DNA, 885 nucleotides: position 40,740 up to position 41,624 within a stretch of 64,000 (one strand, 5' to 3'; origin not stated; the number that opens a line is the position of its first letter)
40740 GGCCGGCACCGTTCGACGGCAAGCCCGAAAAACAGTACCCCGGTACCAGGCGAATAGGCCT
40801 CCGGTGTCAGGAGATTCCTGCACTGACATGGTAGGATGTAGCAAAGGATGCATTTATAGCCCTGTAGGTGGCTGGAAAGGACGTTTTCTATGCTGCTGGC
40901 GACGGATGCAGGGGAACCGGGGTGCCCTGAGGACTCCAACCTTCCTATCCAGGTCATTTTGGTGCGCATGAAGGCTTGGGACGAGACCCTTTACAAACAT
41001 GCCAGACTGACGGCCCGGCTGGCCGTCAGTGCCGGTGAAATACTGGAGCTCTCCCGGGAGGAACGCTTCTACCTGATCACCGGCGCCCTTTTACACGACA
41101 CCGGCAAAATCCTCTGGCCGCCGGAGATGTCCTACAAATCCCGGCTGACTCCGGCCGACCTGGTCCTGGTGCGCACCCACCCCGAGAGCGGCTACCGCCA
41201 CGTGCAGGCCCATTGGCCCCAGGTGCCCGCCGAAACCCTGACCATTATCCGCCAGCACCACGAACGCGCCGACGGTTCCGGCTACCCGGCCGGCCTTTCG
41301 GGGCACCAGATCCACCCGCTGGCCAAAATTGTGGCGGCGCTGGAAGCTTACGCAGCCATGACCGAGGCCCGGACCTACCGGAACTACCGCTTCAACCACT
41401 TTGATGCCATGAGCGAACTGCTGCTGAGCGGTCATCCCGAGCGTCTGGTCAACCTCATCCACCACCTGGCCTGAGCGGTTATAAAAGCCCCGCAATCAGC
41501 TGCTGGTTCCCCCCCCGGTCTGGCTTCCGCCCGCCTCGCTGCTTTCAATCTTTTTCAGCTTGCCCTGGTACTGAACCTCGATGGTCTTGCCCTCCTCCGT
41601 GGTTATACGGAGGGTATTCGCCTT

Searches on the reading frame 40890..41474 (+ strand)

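Call 13: search_protein_families(library=pfam, proteins=[window:40890-41474:+])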
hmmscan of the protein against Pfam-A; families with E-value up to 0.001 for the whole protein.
window:40890-41474:+ (194 aa): 2 families
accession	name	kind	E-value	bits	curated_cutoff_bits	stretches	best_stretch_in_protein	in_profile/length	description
PF13487.12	HD_5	-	9.1e-25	87.8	27.2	1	32-166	12-148/170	HD domain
PF01966.28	HD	-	1.9e-12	47.9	22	1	35-157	2-116/116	HD domain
